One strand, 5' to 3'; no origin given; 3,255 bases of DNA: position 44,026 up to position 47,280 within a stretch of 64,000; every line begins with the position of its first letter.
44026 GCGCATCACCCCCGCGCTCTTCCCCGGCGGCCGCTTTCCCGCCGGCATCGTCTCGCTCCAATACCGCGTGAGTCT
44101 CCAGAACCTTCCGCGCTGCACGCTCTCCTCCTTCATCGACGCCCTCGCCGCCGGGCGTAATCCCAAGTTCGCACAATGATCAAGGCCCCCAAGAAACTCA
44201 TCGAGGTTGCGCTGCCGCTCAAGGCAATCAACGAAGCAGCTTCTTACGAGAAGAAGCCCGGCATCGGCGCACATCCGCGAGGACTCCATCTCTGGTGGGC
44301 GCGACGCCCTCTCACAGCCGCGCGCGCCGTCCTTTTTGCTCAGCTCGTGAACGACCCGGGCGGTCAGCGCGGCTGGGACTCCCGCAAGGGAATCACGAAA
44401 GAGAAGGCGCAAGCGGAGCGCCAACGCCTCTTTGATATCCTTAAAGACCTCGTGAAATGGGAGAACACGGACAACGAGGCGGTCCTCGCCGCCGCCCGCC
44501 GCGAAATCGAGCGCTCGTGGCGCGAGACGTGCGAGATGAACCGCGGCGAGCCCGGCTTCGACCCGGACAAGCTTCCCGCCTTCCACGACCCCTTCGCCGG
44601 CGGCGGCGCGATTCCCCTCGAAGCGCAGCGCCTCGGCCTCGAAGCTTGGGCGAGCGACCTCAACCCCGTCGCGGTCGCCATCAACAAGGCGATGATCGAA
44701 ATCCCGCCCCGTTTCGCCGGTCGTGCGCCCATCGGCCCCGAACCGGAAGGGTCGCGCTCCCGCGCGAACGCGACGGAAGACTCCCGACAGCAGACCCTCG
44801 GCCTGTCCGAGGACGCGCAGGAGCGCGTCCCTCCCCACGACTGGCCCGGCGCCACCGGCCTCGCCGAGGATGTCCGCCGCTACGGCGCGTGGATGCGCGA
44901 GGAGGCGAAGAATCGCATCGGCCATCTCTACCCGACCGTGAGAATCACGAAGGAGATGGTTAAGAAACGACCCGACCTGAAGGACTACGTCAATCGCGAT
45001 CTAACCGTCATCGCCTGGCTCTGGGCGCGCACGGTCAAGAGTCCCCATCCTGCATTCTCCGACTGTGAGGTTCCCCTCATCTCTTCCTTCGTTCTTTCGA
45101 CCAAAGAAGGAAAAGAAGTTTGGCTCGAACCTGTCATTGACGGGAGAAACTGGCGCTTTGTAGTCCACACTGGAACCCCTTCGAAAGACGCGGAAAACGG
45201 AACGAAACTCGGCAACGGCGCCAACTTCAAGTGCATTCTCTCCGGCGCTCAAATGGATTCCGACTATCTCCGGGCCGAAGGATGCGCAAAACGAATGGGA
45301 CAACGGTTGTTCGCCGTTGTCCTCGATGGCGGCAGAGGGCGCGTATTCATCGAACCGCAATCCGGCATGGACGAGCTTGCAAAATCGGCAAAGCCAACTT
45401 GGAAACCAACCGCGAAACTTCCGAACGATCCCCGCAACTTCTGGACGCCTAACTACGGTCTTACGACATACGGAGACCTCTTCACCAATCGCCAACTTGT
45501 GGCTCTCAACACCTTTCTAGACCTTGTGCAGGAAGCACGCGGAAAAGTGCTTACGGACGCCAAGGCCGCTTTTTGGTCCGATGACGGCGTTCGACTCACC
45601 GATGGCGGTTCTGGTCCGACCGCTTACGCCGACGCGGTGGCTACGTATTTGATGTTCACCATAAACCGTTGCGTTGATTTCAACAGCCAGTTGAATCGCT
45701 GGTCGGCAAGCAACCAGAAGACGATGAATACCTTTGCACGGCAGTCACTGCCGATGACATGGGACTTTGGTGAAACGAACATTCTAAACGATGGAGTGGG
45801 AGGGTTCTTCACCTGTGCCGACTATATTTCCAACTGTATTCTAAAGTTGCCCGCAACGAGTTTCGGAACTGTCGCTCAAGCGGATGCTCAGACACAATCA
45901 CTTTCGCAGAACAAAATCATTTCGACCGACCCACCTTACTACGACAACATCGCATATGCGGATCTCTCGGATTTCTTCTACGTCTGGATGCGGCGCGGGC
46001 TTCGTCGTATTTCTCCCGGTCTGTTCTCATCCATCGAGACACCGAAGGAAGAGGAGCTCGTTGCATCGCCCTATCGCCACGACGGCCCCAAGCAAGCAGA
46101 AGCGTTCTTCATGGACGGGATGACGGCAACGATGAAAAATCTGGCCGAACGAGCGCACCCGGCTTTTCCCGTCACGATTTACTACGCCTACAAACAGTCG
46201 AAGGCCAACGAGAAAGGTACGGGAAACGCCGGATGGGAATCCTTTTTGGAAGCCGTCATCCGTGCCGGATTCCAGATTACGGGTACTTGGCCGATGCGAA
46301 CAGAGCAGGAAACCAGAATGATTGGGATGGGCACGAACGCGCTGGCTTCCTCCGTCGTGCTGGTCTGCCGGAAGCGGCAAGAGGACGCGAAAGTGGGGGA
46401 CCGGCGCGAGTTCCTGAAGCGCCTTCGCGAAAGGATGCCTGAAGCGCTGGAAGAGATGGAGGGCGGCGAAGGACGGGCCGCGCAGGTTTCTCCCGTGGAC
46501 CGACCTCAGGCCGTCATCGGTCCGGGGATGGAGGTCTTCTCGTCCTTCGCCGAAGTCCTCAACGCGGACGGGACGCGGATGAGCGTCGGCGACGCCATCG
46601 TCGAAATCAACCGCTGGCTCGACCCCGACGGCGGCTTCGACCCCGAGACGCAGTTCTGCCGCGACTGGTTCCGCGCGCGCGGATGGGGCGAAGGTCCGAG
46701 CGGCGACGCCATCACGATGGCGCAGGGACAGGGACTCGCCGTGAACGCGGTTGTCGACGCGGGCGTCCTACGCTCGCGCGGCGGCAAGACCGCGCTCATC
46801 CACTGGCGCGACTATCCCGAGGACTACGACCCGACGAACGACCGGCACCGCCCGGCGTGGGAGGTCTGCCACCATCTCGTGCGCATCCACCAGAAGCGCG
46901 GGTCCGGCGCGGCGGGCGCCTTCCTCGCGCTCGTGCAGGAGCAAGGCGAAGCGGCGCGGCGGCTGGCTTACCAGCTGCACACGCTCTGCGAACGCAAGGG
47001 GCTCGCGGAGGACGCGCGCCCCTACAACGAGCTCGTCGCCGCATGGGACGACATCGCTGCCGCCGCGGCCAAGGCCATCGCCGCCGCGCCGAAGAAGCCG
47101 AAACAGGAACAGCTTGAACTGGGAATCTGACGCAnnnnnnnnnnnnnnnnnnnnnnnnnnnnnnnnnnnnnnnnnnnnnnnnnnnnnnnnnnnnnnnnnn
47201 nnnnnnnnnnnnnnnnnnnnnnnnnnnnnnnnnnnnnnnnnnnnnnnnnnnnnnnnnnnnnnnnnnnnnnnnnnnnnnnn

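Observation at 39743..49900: Candidate R-M-like defense operon: Z1 ATPase, PD-(D/E)xK-like protein, DUF1156 methyltransferase, DUF499 ATPase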

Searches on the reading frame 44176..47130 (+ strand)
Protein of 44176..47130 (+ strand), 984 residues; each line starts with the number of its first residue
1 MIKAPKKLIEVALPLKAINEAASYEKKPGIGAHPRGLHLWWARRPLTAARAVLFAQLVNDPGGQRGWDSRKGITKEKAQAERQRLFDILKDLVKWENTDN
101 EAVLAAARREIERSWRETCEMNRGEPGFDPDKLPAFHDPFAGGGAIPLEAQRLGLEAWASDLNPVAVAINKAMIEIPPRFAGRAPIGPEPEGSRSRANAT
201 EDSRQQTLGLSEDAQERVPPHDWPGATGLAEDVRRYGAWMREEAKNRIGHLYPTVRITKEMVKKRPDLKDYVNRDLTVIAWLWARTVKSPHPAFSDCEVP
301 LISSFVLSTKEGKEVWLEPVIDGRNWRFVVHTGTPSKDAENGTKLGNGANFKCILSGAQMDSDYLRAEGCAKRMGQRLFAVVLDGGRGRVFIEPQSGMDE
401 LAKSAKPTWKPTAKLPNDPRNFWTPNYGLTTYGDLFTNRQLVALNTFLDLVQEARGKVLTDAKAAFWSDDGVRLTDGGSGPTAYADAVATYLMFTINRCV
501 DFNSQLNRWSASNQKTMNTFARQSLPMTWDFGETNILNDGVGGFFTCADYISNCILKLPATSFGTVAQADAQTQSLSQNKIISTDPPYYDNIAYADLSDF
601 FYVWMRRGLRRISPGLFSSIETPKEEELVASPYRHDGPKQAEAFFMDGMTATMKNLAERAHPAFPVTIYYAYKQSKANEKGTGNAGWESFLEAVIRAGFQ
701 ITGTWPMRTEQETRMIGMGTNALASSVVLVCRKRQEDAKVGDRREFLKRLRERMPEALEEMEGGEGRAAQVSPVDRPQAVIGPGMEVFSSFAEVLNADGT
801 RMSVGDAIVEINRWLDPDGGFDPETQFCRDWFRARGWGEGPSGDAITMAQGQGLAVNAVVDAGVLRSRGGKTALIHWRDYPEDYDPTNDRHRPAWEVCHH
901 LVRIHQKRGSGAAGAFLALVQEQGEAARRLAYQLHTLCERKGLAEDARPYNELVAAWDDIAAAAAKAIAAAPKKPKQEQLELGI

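Call 7: search_protein_families(library=pfam, proteins=[window:44176-47130:+], max_evalue=0.01)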
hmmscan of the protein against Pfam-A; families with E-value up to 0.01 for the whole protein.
window:44176-47130:+ (984 aa): 2 families
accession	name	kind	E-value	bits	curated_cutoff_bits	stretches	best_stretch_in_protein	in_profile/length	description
PF06634.17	DUF1156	-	5.1e-26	91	24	1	12-88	1-73/73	Protein of unknown function (DUF1156)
PF02086.21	MethyltransfD12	-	2.6e-05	24.5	22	1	133-175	21-63/253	D12 class N6 adenine-specific DNA methyltransferase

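Call 8: search_protein_families(library=padloc, proteins=[window:44176-47130:+], max_evalue=0.01)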
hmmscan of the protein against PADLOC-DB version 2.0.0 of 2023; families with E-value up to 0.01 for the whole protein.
window:44176-47130:+ (984 aa): 9 families
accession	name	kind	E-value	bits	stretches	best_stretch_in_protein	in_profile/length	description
PDLC00660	HmaB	-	0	1467.2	1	2-969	5-958/967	DNA-adenine methylase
PDLC00661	HmaB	-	0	1429.8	1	2-967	4-962/973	DNA-adenine methylase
PDLC03352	MTase_II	-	1.9e-33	113.4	4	411-614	394-601/1023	Type II methyltransferase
PDLC03233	MTase_II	-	6.7e-28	95.6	2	484-742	395-652/731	Type II methyltransferase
PDLC02189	DUF1156_MTase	-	1.2e-26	91.3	2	494-763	468-707/944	-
PDLC03314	MTase_II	-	4.5e-15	52.8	2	490-738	461-683/944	Type II methyltransferase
PDLC03322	MTase_II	-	0.00032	17.7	1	136-172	68-104/446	Type II methyltransferase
PDLC02541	PglX|PglXI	-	0.00055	16.1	0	491-606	407-521/919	PglXI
PDLC03345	MTase_II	-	0.00082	15.8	1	135-176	51-92/581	Type II methyltransferase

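Call 43: search_solved_structures(query=window:44176-47130:+, max_evalue=0.1)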
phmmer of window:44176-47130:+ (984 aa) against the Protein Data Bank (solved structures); distinct sequences matched with E-value up to 0.1: 0.

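Call 58: find_homologous_proteins(query=window:44176-47130:+, max_evalue=1e-20)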
Query window:44176-47130:+ (984 aa): 8000 proteins with E <= 1e-20 among 8000 candidates; the best 120 are listed.
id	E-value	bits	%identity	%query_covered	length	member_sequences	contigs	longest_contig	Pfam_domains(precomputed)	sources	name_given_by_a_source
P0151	0.0e+0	2298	100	100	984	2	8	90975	PF06634.18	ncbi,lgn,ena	-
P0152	0.0e+0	1774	79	100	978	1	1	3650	PF02086.22,PF06634.18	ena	-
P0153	0.0e+0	1626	72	100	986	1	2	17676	PF06634.18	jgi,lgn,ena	-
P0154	0.0e+0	1466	66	100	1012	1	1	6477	PF06634.18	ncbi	-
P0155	0.0e+0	1393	63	100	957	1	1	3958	PF06634.18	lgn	-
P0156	0.0e+0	1377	63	100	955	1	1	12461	PF06634.18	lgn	-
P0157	0.0e+0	1377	63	99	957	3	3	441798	PF06634.18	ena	-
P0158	0.0e+0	1368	63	98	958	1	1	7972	PF06634.18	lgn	-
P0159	0.0e+0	1362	61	100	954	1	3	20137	PF06634.18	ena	-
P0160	0.0e+0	1357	61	100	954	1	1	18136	PF06634.18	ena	-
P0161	0.0e+0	1355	62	100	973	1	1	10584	PF06634.18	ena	-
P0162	0.0e+0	1348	61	100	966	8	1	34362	PF06634.18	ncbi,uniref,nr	ncbi:DUF1156 domain-containing protein [Victivallis vadensis]|uniref:DUF1156 domain-containing prote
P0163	0.0e+0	1336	61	100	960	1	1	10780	PF06634.18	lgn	-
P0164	0.0e+0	1335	62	100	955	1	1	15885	PF06634.18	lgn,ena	-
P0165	0.0e+0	1335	62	100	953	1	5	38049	PF06634.18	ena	-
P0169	0.0e+0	1319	61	100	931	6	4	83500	PF06634.18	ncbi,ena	-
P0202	0.0e+0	1270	59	100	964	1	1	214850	PF06634.18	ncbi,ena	-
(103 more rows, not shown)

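Call 59: find_encoding_contigs(protein=P0157, flank=10000, max_places=1)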
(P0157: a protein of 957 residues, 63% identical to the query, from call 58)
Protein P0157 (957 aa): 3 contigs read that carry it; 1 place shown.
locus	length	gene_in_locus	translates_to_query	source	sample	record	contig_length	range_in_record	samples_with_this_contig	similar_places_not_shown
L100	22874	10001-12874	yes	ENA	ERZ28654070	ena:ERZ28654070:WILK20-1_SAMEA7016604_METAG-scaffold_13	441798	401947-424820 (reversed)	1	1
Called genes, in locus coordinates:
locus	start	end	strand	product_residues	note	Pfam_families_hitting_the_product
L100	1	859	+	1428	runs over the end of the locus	PF01636:APH (faint), PF03109:ABC1 (weak)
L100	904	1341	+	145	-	PF05932:CesT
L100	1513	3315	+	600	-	PF00753:Lactamase_B, PF19583:ODP, PF01613:Flavin_Reduct, PF21349:RUBY_RBDX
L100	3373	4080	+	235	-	PF00106:adh_short, PF13561:adh_short_C2, PF23441:SDR (faint)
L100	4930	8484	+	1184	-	PF00176:SNF2-rel_dom, PF00270:DEAD, PF04851:ResIII, PF00271:Helicase_C, PF13020:NOV_C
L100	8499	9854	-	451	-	PF13173:AAA_14, PF13635:DUF4143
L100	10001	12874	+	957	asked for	PF06634:DUF1156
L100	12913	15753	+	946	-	PF04465:DUF499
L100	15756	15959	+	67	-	PF10571:UPF0547 (weak)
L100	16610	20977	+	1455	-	PF03109:ABC1 (weak)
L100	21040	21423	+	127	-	PF13366:PDDEXK_3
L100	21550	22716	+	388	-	PF00465:Fe-ADH, PF13685:Fe-ADH_2, PF25137:ADH_Fe_C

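Call 60: find_encoding_contigs(protein=P0162, flank=10000, max_places=1)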
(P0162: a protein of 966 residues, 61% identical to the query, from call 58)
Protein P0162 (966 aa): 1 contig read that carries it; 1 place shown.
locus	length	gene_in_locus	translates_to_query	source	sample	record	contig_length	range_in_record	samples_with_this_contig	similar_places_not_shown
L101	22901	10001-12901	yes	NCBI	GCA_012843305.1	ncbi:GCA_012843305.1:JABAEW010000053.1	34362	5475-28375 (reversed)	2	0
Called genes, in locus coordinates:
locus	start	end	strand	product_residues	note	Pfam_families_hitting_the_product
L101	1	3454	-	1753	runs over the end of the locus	PF08751:TrwC, PF13245:AAA_19, PF13604:AAA_30, PF01443:Viral_helicase1 (weak), PF22232:TraI_hel_assoc_N (weak)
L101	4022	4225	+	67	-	PF12728:HTH_17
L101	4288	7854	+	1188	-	PF00176:SNF2-rel_dom, PF00270:DEAD, PF04851:ResIII, PF00271:Helicase_C, PF13020:NOV_C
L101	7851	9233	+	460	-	PF02463:SMC_N, PF13175:AAA_15, PF13476:AAA_23, PF13175:AAA_15 (weak), PF13304:AAA_21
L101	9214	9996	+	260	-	-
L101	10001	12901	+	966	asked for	PF06634:DUF1156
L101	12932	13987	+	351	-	PF02463:SMC_N, PF13175:AAA_15, PF13476:AAA_23, PF13304:AAA_21, PF13175:AAA_15 (weak)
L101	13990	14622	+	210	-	-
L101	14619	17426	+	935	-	PF04465:DUF499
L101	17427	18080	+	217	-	PF05014:Nuc_deoxyrib_tr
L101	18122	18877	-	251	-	-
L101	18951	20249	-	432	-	PF13173:AAA_14, PF13635:DUF4143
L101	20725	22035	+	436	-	PF00589:Phage_integrase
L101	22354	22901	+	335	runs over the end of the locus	-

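Call 77: search_protein_families(library=ncbifam, proteins=[window:44176-47130:+], max_evalue=0.001)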
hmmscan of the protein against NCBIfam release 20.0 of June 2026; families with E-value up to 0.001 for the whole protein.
window:44176-47130:+ (984 aa): 1 family
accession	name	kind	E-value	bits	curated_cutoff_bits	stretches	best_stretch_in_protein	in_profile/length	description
NF042963.1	DUF1156_antiphage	equivalog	2.3e-36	125.3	1000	2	489-765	490-736/960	anti-phage-associated DUF1156 domain-containing protein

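Call 95: find_encoding_contigs(protein=P0169, flank=10000, max_places=1)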
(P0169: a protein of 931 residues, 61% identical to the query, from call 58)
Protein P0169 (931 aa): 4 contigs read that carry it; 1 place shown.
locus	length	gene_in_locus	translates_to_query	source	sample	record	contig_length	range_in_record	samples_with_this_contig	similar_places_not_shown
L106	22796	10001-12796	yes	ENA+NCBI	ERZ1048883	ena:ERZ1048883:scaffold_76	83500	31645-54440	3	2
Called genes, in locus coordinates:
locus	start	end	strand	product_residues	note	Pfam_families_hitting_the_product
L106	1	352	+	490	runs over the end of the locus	PF20434:BD-FAE, PF07859:Abhydrolase_3 (weak), PF00326:Peptidase_S9 (weak), PF06439:3keto-disac_hyd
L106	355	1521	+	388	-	PF02746:MR_MLE_N, PF13378:MR_MLE_C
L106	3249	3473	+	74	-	PF12668:DUF3791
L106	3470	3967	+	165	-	PF13151:DUF3990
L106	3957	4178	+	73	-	-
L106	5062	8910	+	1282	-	PF10593:Z1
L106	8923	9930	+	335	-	PF14390:DUF4420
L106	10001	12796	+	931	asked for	PF06634:DUF1156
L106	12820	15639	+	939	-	PF04465:DUF499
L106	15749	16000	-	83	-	-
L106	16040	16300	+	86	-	-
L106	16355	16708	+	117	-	-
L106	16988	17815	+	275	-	PF04909:Amidohydro_2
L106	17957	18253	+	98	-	-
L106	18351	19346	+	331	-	PF02463:SMC_N, PF11398:DUF2813 (faint), PF13175:AAA_15 (weak), PF13476:AAA_23 (weak), PF13304:AAA_21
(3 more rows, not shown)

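Call 96: find_encoding_contigs(protein=P0165, flank=10000, max_places=1)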
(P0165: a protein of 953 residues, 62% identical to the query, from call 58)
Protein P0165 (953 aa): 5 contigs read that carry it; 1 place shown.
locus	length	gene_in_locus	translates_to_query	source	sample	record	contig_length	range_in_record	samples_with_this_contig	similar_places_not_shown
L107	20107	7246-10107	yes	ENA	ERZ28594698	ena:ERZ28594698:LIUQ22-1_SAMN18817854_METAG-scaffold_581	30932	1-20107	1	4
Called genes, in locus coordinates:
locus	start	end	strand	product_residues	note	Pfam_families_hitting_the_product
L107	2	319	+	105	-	?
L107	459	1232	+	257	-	PF00970:FAD_binding_6 (weak), PF00175:NAD_binding_1 (weak), PF10418:DHODB_Fe-S_bind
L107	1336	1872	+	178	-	-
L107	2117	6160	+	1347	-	PF10593:Z1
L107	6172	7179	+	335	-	PF14390:DUF4420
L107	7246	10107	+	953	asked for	PF06634:DUF1156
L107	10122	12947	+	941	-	PF04465:DUF499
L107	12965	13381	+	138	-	-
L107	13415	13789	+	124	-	-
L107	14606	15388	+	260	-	-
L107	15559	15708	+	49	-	-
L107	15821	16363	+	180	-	-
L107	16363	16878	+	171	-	PF08843:AbiEii (weak)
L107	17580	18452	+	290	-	PF01180:DHO_dh, PF01207:Dus, PF03060:NMO (weak)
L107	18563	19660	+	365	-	PF03739:LptF_LptG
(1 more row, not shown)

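Call 97: find_encoding_contigs(protein=P0202, flank=10000, max_places=1)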
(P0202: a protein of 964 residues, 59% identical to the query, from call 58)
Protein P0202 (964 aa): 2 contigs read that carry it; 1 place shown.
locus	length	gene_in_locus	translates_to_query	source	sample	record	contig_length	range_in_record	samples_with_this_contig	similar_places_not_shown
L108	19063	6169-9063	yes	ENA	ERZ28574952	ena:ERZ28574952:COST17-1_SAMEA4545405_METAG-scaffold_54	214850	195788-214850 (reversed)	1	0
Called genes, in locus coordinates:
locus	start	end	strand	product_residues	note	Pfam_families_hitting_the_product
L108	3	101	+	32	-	?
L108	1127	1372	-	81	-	-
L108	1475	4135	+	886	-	PF00271:Helicase_C, PF13020:NOV_C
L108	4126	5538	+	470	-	PF02463:SMC_N (faint), PF13175:AAA_15, PF13476:AAA_23, PF13304:AAA_21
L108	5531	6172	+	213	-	-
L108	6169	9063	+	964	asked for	PF06634:DUF1156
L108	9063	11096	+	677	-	PF07693:KAP_NTPase (faint)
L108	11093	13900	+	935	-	PF04465:DUF499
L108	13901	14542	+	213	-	PF05014:Nuc_deoxyrib_tr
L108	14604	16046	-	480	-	PF08706:D5_N, PF19263:DUF5906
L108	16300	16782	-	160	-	-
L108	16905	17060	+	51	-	-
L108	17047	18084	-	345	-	PF00089:Trypsin, PF13365:Trypsin_2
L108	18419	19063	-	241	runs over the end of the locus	-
